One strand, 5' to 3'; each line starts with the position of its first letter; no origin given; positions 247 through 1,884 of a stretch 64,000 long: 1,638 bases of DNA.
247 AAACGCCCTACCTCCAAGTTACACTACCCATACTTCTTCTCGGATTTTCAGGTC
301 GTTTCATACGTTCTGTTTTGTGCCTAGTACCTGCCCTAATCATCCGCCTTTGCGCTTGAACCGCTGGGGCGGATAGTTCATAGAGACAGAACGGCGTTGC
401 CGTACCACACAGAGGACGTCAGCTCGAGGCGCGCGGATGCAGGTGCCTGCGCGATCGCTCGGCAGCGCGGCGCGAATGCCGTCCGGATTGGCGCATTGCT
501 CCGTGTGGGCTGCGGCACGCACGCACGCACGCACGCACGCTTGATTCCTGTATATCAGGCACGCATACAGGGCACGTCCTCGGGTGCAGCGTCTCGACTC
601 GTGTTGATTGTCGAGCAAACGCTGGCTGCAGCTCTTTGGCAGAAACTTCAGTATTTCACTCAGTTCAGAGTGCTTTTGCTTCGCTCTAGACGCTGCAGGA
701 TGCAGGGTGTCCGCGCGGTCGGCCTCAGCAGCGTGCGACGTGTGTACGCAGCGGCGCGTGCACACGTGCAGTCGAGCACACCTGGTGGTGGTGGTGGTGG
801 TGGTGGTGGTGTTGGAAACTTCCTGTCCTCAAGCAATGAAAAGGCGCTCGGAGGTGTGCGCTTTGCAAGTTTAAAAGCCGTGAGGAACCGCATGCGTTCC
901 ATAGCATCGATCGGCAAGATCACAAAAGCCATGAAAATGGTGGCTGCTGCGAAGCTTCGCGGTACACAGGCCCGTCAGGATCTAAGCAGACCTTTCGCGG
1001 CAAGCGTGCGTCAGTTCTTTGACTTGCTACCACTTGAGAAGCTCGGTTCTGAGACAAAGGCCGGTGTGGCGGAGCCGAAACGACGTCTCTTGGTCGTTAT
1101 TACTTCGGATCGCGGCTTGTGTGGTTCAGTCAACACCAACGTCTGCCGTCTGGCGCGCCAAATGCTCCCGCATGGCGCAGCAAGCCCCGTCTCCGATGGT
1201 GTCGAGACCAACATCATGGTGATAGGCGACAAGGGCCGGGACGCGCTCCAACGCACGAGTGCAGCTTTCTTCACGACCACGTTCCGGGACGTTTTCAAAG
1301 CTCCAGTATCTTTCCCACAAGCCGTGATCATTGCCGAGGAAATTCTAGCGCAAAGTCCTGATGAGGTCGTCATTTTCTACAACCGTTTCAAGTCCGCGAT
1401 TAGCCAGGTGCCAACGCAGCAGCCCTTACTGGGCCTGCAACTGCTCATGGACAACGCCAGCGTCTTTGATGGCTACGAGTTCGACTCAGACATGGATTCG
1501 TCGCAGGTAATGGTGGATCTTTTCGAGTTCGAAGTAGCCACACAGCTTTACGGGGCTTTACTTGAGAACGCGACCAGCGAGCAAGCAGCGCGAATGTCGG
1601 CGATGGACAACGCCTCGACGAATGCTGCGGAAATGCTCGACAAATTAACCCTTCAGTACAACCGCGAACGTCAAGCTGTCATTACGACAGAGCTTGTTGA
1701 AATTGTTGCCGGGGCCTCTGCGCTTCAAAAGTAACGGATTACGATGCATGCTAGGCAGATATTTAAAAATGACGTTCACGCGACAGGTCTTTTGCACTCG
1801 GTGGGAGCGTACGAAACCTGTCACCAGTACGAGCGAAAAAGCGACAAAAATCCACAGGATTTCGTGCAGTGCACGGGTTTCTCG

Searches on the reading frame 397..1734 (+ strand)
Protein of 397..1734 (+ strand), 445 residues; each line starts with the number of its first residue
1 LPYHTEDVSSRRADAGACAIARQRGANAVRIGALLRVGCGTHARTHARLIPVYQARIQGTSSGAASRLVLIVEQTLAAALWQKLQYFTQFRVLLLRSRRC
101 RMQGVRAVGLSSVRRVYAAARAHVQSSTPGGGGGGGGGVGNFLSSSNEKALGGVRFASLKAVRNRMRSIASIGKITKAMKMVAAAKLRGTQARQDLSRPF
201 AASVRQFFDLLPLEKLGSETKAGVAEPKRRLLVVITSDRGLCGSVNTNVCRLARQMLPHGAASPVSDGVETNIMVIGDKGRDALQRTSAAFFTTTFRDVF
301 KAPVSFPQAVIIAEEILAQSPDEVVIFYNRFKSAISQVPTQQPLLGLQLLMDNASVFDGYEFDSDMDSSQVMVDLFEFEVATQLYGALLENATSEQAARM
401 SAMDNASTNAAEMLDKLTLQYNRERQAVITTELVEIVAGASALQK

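Call 83: search_protein_families(library=pfam, proteins=[window:397-1734:+], max_evalue=0.001)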
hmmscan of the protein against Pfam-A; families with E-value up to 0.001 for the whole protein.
window:397-1734:+ (445 aa): 1 family
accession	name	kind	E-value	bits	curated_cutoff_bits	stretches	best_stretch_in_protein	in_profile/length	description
PF00231.24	ATP-synt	-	3.8e-81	273.4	39.9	1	158-443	1-285/285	ATP synthase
